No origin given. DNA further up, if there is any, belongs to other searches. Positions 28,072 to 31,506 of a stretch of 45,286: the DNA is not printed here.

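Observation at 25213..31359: Self-contained cohesin-dockerin cell-surface system with no carbohydrate-active enzymes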

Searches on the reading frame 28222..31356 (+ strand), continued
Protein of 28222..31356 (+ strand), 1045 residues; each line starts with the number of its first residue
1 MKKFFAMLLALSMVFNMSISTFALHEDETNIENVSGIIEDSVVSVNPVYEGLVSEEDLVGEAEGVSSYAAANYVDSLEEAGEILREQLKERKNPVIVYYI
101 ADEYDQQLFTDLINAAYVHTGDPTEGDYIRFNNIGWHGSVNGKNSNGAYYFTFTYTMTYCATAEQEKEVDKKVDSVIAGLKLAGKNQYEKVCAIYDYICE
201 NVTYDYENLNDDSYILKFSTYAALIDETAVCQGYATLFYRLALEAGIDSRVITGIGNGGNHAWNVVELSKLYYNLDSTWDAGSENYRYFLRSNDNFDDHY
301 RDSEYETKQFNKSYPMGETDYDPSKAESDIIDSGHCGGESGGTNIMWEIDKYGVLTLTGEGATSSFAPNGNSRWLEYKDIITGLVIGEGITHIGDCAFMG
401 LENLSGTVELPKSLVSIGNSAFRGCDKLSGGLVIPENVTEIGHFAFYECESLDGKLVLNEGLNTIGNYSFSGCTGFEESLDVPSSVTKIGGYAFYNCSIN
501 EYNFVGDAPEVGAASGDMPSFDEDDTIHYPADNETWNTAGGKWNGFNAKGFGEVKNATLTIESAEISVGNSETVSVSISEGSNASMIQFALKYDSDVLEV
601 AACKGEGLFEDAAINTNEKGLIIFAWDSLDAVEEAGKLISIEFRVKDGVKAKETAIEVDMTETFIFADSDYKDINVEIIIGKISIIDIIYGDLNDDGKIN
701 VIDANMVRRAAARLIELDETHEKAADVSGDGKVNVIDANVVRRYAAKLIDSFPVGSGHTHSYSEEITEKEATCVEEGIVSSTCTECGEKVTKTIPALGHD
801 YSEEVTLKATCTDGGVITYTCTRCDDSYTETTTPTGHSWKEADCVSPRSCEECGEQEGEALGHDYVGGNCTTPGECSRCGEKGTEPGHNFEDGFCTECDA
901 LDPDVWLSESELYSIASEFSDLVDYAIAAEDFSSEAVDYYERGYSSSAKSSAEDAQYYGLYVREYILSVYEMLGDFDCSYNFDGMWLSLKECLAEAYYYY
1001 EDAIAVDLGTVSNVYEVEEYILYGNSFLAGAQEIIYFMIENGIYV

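Call 36: find_encoding_contigs(protein=P0033, flank=10000, max_places=2)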
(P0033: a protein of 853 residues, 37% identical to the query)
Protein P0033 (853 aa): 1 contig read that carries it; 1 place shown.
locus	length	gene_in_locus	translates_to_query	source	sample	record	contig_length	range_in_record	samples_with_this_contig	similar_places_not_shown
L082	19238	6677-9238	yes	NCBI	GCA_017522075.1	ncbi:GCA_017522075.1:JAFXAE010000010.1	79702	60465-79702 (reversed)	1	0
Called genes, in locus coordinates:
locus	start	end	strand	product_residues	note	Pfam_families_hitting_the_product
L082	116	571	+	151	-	PF06249:EutQ, PF05899:Cupin_3 (weak), PF07883:Cupin_2 (faint)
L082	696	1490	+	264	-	PF04909:Amidohydro_2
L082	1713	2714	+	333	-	PF00963:Cohesin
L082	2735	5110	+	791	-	PF13306:LRR_5 (weak), PF00963:Cohesin, PF00404:Dockerin_1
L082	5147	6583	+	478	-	-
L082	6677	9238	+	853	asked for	PF01841:Transglut_core, PF04473:DUF553, PF13306:LRR_5, PF00404:Dockerin_1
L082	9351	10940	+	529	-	PF00404:Dockerin_1, PF13306:LRR_5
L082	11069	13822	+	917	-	PF13306:LRR_5, PF00404:Dockerin_1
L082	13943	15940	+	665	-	PF00963:Cohesin, PF00404:Dockerin_1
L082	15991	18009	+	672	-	PF09479:Flg_new (faint), PF00963:Cohesin, PF00404:Dockerin_1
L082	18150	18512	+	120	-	PF04297:UPF0122, PF04545:Sigma70_r4, PF08281:Sigma70_r4_2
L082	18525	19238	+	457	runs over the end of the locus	PF02881:SRP54_N, PF00448:SRP54, PF02978:SRP_SPB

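Call 72: find_encoding_contigs(protein=P0005, flank=10000, max_places=1)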
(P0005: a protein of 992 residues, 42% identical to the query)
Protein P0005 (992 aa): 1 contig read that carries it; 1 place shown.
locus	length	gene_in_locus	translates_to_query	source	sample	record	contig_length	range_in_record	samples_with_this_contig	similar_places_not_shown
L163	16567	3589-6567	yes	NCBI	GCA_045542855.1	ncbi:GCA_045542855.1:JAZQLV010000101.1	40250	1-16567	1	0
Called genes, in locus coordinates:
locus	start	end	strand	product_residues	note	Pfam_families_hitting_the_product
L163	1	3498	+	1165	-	?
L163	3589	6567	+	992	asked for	PF01841:Transglut_core, PF13306:LRR_5, PF00404:Dockerin_1 (weak)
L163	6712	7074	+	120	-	PF04297:UPF0122, PF04545:Sigma70_r4, PF08281:Sigma70_r4_2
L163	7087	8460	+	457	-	PF02881:SRP54_N, PF00448:SRP54, PF02978:SRP_SPB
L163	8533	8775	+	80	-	PF00886:Ribosomal_S16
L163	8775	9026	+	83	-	PF13083:KH_KhpA-B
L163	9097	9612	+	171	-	PF01782:RimM, PF05239:PRC, PF24986:PRC_RimM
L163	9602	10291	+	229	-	PF01746:tRNA_m1G_MT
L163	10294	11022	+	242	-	PF04474:DUF554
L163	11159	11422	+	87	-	PF00381:PTS-HPr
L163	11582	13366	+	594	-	PF01541:GIY-YIG, PF27096:UvrC_M, PF02151:UVR, PF22920:UvrC_RNaseH, PF08459:UvrC_RNaseH_dom, PF14520:HHH_5, PF12826:HHH_2 (weak)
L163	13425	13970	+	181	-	PF03602:Cons_hypoth95, PF13847:Methyltransf_31 (weak), PF13649:Methyltransf_25 (weak)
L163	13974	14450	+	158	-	PF01467:CTP_transf_like, PF08218:Citrate_ly_lig (faint)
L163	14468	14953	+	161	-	-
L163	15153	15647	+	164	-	PF02381:MraZ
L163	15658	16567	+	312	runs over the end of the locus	PF01795:Methyltransf_5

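Call 73: find_encoding_contigs(protein=P0008, flank=10000, max_places=1)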
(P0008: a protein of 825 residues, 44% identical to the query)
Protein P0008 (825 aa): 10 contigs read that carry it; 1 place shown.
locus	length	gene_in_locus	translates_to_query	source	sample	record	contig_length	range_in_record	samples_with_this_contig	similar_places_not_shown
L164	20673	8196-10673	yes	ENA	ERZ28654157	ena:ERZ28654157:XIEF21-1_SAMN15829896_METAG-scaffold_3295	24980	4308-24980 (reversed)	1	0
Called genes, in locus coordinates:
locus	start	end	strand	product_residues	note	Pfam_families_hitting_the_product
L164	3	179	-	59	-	?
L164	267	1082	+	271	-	PF04909:Amidohydro_2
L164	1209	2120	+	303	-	-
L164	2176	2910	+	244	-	PF00963:Cohesin, PF00404:Dockerin_1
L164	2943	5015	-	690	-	-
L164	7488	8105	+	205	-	-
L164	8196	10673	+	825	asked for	PF01841:Transglut_core, PF13306:LRR_5, PF00404:Dockerin_1 (weak)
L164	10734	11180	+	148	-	PF04297:UPF0122, PF04545:Sigma70_r4, PF08281:Sigma70_r4_2 (weak)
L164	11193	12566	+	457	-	PF02881:SRP54_N, PF00448:SRP54, PF02978:SRP_SPB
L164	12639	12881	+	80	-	PF00886:Ribosomal_S16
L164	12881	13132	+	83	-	PF13083:KH_KhpA-B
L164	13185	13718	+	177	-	PF01782:RimM, PF05239:PRC, PF24986:PRC_RimM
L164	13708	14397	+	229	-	PF01746:tRNA_m1G_MT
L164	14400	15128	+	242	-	PF04474:DUF554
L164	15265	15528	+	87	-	PF00381:PTS-HPr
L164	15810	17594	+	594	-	PF01541:GIY-YIG, PF27096:UvrC_M, PF02151:UVR, PF22920:UvrC_RNaseH, PF08459:UvrC_RNaseH_dom, PF14520:HHH_5, PF12826:HHH_2 (weak)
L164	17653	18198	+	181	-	PF03602:Cons_hypoth95, PF13847:Methyltransf_31 (weak), PF13649:Methyltransf_25 (weak)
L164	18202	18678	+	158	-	PF01467:CTP_transf_like, PF08218:Citrate_ly_lig (faint)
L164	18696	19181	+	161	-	-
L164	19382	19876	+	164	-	PF02381:MraZ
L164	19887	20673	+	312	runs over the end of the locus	PF01795:Methyltransf_5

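Call 74: find_encoding_contigs(protein=P0027, flank=10000, max_places=1)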
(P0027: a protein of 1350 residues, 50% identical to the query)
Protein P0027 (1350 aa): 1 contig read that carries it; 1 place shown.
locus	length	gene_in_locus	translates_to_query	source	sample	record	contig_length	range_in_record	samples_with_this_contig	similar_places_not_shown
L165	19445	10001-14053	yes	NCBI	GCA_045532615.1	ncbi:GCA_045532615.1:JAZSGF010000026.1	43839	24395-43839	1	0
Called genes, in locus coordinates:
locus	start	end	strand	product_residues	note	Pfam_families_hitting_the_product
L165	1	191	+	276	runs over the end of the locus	PF06723:MreB_Mbl, PF00012:HSP70, PF11104:PilM_2, PF14450:FtsA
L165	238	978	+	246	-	-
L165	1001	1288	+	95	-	PF03319:EutN_CcmL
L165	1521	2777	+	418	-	PF04346:EutH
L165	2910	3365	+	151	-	PF06249:EutQ, PF05899:Cupin_3 (weak), PF07883:Cupin_2 (faint)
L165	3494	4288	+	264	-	PF04909:Amidohydro_2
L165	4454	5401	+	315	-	PF00963:Cohesin, PF02368:Big_2, PF22359:Big-like (weak)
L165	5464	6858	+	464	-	PF00963:Cohesin, PF09479:Flg_new, PF00963:Cohesin, PF00404:Dockerin_1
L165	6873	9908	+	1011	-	PF00963:Cohesin (weak)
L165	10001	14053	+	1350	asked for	PF04473:DUF553 (weak), PF01841:Transglut_core, PF13306:LRR_5, PF00404:Dockerin_1 (weak)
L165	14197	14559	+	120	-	PF04297:UPF0122, PF04545:Sigma70_r4, PF08281:Sigma70_r4_2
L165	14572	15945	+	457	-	PF02881:SRP54_N, PF00448:SRP54, PF02978:SRP_SPB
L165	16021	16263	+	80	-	PF00886:Ribosomal_S16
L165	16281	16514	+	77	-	PF13083:KH_KhpA-B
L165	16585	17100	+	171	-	PF01782:RimM, PF05239:PRC, PF24986:PRC_RimM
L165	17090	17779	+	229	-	PF01746:tRNA_m1G_MT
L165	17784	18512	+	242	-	PF04474:DUF554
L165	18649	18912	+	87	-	PF00381:PTS-HPr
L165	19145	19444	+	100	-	?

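Call 75: find_encoding_contigs(protein=P0110, flank=10000, max_places=1)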
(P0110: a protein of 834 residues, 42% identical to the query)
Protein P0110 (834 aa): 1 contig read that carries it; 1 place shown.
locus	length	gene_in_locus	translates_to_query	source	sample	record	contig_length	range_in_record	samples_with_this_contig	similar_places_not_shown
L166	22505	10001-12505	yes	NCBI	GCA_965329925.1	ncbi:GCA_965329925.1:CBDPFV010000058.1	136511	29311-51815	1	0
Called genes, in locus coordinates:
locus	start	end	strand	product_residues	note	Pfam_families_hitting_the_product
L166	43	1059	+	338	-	-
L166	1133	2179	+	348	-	PF02424:ApbE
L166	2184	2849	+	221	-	PF00881:Nitroreductase (faint), PF14512:TM1586_NiRdase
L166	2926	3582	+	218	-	-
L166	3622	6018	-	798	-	PF02574:S-methyl_trans, PF00809:Pterin_bind, PF02607:B12-binding_2, PF02310:B12-binding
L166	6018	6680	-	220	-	PF02965:Met_synt_B12 (faint)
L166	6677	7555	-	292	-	PF02219:MTHFR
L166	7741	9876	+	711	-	PF00933:Glyco_hydro_3, PF01915:Glyco_hydro_3_C, PF14310:Fn3-like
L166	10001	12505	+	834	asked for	PF01841:Transglut_core, PF04473:DUF553, PF13306:LRR_5, PF13855:LRR_8 (faint), PF13306:LRR_5, PF00404:Dockerin_1 (weak)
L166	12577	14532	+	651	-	PF02018:CBM_4_9, PF00756:Esterase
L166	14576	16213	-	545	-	PF08239:SH3_3, PF00150:Cellulase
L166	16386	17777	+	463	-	PF08239:SH3_3, PF00756:Esterase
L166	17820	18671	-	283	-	PF02311:AraC_binding, PF00165:HTH_AraC (faint), PF12833:HTH_18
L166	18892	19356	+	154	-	PF01451:LMWPc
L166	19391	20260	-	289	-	PF04909:Amidohydro_2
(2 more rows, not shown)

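Call 82: find_encoding_contigs(protein=window:28222-31356:+, flank=2000, max_places=3)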
Protein window:28222-31356:+ (1045 aa): 2 contigs read that carry it; 2 places shown.
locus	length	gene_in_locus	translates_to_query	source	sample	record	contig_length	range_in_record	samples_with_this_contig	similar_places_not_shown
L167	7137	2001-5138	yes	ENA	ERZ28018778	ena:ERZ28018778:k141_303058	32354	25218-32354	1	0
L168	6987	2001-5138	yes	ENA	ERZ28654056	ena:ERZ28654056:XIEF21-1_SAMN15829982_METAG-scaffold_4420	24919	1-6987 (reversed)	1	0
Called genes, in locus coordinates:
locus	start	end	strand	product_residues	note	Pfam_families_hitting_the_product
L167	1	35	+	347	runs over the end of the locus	PF00963:Cohesin, PF02368:Big_2 (weak)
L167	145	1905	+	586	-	PF00963:Cohesin (weak)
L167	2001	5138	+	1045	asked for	PF01841:Transglut_core, PF13306:LRR_5, PF00963:Cohesin, PF00404:Dockerin_1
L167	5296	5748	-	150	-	-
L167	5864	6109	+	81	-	PF01381:HTH_3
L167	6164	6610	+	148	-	PF04297:UPF0122, PF04545:Sigma70_r4, PF08281:Sigma70_r4_2 (weak)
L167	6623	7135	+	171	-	?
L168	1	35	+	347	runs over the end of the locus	PF00963:Cohesin, PF02368:Big_2 (weak)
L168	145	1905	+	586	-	PF00963:Cohesin (weak)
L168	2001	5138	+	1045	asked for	PF01841:Transglut_core, PF13306:LRR_5, PF00963:Cohesin, PF00404:Dockerin_1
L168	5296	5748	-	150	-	-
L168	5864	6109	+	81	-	PF01381:HTH_3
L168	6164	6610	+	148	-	PF04297:UPF0122, PF04545:Sigma70_r4, PF08281:Sigma70_r4_2 (weak)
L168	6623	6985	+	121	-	?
